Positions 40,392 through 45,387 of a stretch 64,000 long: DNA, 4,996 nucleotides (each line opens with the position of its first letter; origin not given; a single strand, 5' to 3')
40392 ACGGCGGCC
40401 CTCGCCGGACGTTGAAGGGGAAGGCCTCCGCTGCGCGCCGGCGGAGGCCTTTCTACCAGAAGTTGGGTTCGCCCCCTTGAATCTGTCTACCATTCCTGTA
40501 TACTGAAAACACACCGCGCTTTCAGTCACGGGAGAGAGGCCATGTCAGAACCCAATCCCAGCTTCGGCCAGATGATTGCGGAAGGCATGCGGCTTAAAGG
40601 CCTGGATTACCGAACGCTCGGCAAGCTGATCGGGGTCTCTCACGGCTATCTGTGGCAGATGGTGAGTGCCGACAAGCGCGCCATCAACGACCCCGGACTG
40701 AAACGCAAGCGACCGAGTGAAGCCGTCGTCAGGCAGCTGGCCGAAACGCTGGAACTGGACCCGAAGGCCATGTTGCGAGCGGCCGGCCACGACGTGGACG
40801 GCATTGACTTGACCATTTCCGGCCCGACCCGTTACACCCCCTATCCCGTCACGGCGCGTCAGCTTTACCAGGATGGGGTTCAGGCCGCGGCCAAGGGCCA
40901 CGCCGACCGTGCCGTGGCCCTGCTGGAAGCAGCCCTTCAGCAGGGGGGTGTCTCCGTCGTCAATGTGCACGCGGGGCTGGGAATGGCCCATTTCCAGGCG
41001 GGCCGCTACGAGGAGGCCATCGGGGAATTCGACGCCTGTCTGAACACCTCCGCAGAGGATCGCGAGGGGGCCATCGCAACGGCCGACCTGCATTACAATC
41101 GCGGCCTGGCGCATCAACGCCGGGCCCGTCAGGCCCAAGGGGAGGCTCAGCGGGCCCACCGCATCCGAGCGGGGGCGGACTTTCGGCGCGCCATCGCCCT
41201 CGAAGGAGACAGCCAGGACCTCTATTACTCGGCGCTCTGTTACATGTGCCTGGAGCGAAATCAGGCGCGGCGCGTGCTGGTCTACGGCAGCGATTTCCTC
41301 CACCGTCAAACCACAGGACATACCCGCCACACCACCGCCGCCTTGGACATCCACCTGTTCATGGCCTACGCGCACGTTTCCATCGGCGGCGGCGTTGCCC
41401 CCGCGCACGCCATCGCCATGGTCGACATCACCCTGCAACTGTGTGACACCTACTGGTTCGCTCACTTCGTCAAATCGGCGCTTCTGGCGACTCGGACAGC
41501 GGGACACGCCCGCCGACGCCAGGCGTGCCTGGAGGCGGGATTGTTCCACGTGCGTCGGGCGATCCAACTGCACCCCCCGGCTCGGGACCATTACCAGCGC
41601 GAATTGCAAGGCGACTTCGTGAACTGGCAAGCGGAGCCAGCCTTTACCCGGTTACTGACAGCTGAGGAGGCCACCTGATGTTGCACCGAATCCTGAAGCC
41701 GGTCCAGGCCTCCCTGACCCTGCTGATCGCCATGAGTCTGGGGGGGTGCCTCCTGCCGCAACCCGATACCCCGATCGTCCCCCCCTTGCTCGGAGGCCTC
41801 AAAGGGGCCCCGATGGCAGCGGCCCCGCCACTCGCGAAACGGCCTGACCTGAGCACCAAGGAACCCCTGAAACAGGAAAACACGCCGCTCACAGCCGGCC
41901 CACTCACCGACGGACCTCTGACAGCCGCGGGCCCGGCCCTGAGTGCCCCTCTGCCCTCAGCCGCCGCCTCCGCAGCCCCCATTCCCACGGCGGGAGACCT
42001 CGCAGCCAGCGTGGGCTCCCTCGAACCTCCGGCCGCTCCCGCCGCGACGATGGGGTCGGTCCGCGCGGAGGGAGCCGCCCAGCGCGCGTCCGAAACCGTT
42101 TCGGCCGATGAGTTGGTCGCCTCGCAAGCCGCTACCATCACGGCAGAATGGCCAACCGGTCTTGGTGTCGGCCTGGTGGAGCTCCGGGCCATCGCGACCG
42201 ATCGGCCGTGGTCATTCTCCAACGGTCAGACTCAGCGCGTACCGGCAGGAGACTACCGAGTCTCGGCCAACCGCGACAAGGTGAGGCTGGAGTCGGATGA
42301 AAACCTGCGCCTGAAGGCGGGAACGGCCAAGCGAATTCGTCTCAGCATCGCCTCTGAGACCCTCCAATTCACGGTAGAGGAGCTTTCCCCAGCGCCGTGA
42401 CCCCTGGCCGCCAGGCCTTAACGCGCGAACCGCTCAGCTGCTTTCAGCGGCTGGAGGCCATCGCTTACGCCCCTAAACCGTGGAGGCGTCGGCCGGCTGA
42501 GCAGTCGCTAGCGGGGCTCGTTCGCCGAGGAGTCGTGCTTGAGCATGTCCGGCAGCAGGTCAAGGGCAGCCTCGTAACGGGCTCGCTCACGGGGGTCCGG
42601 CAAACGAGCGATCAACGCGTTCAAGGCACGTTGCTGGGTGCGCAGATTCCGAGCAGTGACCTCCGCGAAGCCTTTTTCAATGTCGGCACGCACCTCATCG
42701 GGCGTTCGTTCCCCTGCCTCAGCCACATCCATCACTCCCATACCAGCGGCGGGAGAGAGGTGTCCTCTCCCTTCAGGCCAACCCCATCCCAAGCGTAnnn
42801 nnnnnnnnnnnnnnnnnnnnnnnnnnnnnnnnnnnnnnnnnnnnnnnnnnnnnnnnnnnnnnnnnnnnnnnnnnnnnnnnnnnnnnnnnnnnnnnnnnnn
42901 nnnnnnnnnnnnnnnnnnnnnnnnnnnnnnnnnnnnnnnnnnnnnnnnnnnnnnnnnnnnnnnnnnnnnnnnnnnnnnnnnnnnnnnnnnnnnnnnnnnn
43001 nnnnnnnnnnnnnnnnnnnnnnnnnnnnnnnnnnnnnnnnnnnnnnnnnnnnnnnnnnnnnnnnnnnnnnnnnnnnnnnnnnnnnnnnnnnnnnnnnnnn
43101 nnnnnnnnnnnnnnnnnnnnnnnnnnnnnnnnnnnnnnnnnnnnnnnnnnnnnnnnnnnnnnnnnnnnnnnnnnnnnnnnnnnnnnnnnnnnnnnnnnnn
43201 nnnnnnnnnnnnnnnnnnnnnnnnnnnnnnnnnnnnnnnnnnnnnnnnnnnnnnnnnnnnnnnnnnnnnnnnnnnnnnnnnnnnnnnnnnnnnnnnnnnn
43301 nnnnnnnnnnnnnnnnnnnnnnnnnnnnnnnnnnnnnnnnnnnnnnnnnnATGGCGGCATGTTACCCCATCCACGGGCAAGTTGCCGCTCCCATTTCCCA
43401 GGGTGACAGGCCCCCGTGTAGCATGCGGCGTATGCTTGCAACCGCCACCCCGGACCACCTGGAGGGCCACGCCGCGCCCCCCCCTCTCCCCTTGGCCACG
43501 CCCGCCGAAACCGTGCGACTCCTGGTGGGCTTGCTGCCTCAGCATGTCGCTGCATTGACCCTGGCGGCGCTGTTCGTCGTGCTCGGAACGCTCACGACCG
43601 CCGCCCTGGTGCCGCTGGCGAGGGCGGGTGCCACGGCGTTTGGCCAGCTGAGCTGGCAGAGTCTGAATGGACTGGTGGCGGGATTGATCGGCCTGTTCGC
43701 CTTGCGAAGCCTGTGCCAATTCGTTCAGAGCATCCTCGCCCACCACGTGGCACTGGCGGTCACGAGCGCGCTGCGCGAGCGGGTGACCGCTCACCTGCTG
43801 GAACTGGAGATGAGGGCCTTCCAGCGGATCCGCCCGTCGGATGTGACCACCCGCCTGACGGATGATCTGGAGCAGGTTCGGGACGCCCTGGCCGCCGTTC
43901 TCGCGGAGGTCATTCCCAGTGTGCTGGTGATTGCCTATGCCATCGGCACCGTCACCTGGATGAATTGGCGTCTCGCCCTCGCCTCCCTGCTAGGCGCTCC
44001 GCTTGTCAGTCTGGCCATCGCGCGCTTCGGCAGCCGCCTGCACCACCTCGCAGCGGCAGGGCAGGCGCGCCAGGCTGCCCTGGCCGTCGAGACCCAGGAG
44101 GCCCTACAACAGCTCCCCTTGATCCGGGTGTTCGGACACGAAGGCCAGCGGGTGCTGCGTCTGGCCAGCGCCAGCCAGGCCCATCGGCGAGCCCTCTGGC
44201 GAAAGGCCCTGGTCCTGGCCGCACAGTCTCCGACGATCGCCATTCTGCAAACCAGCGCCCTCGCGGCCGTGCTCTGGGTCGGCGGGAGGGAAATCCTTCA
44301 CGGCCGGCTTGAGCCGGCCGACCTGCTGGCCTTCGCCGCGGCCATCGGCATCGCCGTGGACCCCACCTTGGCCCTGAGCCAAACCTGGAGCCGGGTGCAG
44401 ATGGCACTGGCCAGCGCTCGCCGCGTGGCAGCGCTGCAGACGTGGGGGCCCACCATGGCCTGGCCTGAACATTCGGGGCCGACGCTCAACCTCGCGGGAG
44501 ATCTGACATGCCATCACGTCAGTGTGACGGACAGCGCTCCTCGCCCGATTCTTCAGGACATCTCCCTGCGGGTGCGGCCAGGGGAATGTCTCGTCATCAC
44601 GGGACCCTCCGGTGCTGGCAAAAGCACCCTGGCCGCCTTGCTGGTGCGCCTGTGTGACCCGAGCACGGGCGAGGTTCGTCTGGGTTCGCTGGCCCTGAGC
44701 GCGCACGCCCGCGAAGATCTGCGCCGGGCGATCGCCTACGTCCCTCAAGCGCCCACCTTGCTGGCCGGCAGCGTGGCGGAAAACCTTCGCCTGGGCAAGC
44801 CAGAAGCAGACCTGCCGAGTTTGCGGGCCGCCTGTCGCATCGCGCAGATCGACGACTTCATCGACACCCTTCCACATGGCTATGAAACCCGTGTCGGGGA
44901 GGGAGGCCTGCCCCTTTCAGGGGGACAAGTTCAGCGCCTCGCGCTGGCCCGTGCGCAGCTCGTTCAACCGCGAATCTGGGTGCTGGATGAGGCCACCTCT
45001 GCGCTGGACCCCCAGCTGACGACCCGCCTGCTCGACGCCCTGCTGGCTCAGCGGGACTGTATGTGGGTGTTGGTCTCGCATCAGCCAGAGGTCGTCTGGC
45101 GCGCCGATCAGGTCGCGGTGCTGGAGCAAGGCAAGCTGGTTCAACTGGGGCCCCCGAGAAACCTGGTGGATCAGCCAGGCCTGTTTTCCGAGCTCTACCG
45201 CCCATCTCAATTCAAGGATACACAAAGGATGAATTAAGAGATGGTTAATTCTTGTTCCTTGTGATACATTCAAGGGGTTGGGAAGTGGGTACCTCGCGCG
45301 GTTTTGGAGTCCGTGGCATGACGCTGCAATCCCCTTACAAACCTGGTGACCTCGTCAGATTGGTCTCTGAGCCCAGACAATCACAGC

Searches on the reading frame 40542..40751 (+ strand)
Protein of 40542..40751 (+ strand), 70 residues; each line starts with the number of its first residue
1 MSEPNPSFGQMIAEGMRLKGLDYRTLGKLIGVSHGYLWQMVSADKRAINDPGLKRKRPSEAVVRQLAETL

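Call 53: search_protein_families(library=pfam, proteins=[window:40542-40751:+], max_evalue=10)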
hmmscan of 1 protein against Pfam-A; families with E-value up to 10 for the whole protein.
seq(70 aa): 2 families
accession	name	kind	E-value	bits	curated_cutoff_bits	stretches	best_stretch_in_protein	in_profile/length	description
PF13560.12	HTH_31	-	0.003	18.3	27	1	10-70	4-54/64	Helix-turn-helix domain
PF01381.28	HTH_3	-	0.15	12.6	23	1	16-37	5-26/55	Helix-turn-helix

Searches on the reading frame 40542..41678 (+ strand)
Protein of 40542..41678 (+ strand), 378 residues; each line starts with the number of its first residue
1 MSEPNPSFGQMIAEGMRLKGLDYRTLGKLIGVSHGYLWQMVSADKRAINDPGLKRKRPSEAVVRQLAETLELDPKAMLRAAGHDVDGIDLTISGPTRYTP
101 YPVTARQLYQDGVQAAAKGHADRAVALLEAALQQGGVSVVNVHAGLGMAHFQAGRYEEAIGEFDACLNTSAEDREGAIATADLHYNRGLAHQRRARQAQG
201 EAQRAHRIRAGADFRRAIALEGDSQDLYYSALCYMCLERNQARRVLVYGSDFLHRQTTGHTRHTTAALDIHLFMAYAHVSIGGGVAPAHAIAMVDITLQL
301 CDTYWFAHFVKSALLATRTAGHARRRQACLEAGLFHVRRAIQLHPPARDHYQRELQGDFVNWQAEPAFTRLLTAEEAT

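Call 5: search_protein_families(library=pfam, proteins=[window:40542-41678:+], max_evalue=0.01)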
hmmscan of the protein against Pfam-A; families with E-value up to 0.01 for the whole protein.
window:40542-41678:+ (378 aa): 8 families
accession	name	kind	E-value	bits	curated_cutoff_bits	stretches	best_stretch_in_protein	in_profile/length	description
PF13432.12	TPR_16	-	7.2e-06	26.8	32.7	1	115-165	7-56/65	Tetratricopeptide repeat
PF14559.12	TPR_19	-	0.00052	20.7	25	1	116-176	2-61/68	Tetratricopeptide repeat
PF07719.23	TPR_2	-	0.00091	19.6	27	1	142-167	3-28/34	Tetratricopeptide repeat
PF00515.34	TPR_1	-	0.0011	19.1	27.8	0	141-160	2-21/34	Tetratricopeptide repeat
PF13424.12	TPR_12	-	0.0029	18.2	30.1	1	143-202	6-68/77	Tetratricopeptide repeat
PF25515.1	Arm_PDR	-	0.0034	17.9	27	0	229-282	8-56/145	Plastid division regulator ARM repeat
PF13414.12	TPR_11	-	0.0044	17.1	26.8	0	181-193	28-40/42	TPR repeat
PF13428.12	TPR_14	-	0.0084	17.2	23.5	1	141-182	2-43/44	Tetratricopeptide repeat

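Call 7: search_protein_families(library=ncbifam, proteins=[window:40542-41678:+], max_evalue=0.001)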
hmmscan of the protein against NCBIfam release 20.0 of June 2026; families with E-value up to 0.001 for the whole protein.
window:40542-41678:+ (378 aa): 3 families
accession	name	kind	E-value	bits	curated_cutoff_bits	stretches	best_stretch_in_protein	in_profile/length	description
NF040959.1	MamA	equivalog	3.1e-05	23.5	200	1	107-193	73-151/204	magnetosome protein MamA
TIGR03302.1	OM_YfiO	subfamily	0.00029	20.4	81.4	1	104-205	32-131/239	outer membrane protein assembly factor BamD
TIGR02552.1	LcrH_SycD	equivalog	0.00071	19.3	104.8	0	106-187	19-99/136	SycD/LcrH family type III secretion system chaperone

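Call 46: search_protein_families(library=padloc, proteins=[window:40542-41678:+], max_evalue=0.001)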
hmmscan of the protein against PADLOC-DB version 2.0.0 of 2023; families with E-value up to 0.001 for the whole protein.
window:40542-41678:+ (378 aa): 1 family
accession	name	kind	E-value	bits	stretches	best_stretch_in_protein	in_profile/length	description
PDLC01172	TPR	-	3.9e-05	20.7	1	140-242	84-187/448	TPR repeats containing protein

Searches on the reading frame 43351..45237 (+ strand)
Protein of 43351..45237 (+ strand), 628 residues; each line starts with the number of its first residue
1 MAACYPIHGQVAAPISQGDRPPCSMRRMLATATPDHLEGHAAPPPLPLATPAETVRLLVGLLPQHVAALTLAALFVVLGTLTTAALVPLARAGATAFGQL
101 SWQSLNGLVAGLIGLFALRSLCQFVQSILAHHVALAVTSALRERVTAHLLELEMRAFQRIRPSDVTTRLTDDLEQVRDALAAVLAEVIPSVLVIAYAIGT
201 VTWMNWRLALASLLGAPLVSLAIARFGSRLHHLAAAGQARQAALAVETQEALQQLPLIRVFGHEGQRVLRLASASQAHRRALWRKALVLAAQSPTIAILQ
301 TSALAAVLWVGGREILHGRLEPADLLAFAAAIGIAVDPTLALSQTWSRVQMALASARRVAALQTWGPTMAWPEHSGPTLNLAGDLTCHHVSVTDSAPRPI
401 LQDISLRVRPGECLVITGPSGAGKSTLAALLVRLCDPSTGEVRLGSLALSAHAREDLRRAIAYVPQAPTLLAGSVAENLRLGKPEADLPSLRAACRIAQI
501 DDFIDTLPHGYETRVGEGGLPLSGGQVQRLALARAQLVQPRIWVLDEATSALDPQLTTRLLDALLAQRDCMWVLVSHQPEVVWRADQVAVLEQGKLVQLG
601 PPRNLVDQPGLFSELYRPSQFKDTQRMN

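Call 8: search_protein_families(library=pfam, proteins=[window:43351-45237:+], max_evalue=0.001)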
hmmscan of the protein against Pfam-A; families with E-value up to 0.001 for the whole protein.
window:43351-45237:+ (628 aa): 7 families
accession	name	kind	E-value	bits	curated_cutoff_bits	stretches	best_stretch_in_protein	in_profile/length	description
PF00664.28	ABC_membrane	-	4.9e-39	135.1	28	1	73-334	5-269/274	ABC transporter transmembrane region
PF00005.33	ABC_tran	-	2.4e-28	99.9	25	1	401-550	1-137/137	ABC transporter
PF13191.12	AAA_16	-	4.1e-06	27.8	32.6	1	407-556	18-149/167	AAA ATPase domain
PF13401.12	AAA_22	-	5.1e-06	27.3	27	1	412-560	6-104/130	AAA domain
PF13604.12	AAA_30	-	9.2e-05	22.7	27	1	413-564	20-112/191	AAA domain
PF13304.12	AAA_21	-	0.00042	20.9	27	0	414-437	2-25/304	AAA domain, putative AbiEii toxin, Type IV TA system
PF02463.25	SMC_N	-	0.00043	20.2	40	0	522-589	137-209/220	RecF/RecN/SMC N terminal domain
